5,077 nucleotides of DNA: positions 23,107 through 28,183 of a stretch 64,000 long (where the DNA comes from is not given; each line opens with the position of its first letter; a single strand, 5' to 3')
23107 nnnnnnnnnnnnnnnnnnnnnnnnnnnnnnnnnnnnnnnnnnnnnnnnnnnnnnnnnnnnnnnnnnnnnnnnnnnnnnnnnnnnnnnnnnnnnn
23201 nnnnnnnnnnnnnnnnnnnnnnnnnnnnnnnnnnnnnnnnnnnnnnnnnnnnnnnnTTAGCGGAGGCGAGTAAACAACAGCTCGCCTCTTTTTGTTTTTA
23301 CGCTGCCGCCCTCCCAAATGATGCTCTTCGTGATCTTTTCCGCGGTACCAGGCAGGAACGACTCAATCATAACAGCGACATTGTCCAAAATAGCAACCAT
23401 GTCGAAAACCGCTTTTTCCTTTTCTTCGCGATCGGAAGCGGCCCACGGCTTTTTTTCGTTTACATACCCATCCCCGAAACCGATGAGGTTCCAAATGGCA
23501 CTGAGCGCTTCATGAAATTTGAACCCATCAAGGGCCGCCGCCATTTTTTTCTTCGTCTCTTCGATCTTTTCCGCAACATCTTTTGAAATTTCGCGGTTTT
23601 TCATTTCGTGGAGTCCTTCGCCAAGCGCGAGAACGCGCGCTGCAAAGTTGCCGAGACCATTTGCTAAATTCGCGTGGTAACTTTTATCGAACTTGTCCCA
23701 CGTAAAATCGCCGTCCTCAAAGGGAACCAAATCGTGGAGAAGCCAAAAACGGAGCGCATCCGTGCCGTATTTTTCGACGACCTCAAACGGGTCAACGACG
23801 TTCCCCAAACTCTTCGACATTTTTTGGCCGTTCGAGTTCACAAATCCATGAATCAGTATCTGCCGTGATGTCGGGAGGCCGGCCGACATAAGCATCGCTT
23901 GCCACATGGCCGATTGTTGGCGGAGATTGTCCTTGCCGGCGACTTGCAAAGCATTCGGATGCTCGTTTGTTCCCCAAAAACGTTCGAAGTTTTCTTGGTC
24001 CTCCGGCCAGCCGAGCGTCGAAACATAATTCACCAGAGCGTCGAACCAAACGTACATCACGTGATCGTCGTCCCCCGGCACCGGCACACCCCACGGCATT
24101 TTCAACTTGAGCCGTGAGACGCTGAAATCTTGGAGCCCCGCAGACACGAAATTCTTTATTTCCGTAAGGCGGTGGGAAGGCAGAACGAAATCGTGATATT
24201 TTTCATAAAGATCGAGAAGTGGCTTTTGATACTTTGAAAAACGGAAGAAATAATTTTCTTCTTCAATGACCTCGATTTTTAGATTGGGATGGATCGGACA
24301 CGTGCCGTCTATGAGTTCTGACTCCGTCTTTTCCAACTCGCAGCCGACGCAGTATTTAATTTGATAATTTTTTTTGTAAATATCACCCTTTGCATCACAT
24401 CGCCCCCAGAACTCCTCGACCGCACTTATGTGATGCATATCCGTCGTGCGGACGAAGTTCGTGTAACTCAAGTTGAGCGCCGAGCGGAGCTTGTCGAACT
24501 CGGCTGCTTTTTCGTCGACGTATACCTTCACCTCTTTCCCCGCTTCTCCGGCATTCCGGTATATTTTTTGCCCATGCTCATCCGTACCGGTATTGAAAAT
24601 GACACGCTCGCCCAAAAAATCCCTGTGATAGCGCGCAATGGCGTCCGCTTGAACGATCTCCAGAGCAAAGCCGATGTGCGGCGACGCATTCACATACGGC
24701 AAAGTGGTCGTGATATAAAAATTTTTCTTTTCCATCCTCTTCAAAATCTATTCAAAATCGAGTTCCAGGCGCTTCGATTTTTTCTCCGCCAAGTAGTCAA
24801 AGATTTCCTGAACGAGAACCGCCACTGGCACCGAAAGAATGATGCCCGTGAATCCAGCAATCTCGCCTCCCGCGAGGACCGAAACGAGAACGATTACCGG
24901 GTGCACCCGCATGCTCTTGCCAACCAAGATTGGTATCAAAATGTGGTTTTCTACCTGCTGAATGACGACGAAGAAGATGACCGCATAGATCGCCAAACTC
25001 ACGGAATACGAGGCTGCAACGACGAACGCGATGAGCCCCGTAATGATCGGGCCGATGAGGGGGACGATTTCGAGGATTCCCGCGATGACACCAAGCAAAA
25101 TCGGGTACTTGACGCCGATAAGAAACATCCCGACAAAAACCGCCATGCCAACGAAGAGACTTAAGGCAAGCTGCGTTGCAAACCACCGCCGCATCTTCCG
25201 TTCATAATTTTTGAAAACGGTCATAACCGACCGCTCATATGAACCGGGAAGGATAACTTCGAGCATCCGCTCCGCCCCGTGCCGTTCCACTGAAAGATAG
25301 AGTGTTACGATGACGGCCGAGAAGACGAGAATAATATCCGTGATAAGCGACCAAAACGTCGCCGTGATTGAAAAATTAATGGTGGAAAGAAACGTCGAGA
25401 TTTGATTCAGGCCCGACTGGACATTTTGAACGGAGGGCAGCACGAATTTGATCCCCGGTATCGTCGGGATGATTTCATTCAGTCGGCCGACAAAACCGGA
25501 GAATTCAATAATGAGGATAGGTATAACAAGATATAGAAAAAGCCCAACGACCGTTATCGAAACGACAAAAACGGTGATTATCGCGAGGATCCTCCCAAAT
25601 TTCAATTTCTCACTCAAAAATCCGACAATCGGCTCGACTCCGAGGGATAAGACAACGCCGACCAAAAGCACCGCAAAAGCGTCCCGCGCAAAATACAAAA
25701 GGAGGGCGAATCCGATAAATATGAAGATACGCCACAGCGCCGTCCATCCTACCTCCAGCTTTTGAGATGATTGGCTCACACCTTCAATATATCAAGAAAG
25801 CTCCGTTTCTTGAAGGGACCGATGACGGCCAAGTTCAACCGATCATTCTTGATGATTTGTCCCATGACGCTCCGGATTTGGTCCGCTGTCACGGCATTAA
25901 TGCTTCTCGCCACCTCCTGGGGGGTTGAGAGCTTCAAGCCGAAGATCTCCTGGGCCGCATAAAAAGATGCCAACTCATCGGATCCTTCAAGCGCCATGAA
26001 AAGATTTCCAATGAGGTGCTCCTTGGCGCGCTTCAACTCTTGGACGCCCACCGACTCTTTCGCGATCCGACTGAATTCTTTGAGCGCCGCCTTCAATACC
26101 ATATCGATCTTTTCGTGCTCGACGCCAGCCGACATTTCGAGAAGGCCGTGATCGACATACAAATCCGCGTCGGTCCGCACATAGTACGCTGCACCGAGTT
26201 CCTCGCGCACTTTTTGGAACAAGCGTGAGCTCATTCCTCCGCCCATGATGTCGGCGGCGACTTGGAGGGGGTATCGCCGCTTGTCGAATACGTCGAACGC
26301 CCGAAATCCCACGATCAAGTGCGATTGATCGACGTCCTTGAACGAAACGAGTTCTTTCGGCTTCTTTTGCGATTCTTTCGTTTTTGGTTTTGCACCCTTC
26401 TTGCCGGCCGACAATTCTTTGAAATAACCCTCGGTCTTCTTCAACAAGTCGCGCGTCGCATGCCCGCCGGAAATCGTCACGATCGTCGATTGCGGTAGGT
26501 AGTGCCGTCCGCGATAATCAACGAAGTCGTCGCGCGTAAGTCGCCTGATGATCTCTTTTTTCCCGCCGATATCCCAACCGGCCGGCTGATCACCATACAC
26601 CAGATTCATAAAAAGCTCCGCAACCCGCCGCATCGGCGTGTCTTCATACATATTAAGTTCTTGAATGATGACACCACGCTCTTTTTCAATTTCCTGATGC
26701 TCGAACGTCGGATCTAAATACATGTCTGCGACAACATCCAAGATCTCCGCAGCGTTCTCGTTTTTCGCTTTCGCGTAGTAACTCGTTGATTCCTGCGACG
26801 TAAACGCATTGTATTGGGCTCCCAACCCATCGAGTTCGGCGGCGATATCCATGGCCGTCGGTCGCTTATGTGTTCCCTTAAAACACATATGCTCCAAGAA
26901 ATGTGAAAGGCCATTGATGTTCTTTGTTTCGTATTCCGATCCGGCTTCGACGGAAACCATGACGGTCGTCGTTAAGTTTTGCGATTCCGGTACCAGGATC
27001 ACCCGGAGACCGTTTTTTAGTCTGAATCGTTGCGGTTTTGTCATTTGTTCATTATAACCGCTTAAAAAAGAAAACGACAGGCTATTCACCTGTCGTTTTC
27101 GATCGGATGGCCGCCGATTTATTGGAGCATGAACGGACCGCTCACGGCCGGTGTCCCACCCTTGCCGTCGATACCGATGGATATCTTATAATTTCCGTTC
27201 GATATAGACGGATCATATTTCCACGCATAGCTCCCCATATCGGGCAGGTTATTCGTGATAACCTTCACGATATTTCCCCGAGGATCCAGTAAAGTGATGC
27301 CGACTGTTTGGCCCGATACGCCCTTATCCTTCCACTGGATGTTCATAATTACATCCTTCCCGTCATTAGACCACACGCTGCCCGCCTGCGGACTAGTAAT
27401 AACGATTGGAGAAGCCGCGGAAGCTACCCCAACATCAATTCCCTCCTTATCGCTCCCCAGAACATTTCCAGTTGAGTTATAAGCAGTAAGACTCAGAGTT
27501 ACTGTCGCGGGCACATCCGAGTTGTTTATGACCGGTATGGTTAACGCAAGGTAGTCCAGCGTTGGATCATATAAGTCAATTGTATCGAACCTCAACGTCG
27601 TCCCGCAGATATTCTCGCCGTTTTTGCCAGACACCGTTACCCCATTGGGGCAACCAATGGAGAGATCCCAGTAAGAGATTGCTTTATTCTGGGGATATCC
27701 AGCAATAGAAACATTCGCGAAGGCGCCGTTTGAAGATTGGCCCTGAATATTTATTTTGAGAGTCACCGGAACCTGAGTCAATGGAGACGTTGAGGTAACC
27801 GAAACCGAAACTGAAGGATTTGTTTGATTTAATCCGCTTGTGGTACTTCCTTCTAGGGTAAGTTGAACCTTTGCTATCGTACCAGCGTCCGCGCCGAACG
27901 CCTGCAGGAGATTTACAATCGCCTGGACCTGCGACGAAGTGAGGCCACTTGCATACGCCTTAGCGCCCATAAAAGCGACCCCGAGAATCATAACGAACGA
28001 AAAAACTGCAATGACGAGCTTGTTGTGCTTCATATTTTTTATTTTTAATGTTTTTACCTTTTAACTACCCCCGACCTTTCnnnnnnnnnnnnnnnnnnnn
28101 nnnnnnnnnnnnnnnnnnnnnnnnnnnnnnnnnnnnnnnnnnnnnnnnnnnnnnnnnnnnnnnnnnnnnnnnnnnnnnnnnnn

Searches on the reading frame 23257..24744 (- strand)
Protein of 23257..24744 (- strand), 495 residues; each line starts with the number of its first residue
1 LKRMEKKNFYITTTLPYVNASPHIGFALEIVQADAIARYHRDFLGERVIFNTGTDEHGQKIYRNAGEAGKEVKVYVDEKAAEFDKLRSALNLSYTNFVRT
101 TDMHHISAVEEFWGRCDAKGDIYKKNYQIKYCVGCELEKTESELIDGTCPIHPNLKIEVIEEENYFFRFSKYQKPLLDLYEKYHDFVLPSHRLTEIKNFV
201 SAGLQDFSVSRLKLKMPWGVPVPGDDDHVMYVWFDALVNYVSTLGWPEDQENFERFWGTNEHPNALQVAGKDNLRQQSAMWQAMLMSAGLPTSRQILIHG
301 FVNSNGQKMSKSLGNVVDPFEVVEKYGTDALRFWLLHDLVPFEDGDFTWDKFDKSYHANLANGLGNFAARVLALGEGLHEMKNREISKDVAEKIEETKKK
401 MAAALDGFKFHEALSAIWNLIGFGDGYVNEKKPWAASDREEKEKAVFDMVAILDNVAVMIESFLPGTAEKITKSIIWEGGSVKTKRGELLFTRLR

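Call 28: search_protein_families(library=pfam, proteins=[window:23257-24744:-], max_evalue=0.00001)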
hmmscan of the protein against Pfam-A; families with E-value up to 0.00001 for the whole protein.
window:23257-24744:- (495 aa): 4 families
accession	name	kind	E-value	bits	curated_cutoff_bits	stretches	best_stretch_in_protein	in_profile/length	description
PF09334.17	tRNA-synt_1g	-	3e-94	316.4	20.1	2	158-372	177-391/391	tRNA synthetases class I (M)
PF00133.28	tRNA-synt_1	-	4.8e-36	124.8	22.7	2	226-336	295-403/414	tRNA synthetases class I (I, L, M and V)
PF01406.26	tRNA-synt_1e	-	3.5e-12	46.7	27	0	294-337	239-282/301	tRNA synthetases class I (C) catalytic domain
PF08264.19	Anticodon_1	-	4.6e-07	30.2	25.1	1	390-473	4-88/148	Anticodon-binding domain of tRNA ligase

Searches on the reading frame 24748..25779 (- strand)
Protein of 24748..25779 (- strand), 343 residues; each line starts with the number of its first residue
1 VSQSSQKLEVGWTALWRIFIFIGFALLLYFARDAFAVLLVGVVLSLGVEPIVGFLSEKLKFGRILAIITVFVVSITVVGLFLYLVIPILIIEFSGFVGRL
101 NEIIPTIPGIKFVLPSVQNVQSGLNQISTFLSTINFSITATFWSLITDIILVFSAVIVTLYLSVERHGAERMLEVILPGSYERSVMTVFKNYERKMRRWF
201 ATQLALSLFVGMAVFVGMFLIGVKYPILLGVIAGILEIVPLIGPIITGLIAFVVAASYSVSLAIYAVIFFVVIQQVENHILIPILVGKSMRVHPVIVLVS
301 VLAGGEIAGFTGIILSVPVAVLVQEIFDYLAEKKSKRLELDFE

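Call 72: search_protein_families(library=pfam, proteins=[window:24748-25779:-], max_evalue=0.0001)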
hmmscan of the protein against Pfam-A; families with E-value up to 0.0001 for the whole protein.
window:24748-25779:- (343 aa): 1 family
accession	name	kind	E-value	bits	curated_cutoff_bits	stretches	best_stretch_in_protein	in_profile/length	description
PF01594.21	AI-2E_transport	-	9.3e-51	173.4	34.3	1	16-329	2-325/327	AI-2E family transporter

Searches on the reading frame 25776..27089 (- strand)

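Call 73: search_protein_families(library=pfam, proteins=[window:25776-27089:-], max_evalue=0.0001)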
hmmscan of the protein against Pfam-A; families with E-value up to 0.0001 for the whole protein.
window:25776-27089:- (437 aa): 2 families
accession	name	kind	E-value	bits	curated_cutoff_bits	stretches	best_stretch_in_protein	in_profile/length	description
PF00675.25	Peptidase_M16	-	1e-37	129.8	22.3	1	30-171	2-142/149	Insulinase (Peptidase family M16)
PF05193.26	Peptidase_M16_C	-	2.9e-33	115.7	23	1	184-358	2-180/181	Peptidase M16 inactive domain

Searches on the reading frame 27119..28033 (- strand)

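Call 73: search_protein_families(library=pfam, proteins=[window:27119-28033:-], max_evalue=0.0001)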
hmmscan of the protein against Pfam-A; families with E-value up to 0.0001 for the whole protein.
window:27119-28033:- (304 aa): 1 family
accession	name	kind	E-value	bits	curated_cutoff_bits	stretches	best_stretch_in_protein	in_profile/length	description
PF10342.15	Kre9_KNH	-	2.1e-06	28.9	24.6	1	214-302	1-93/94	Kre9/KNH-like N-terminal Ig-like domain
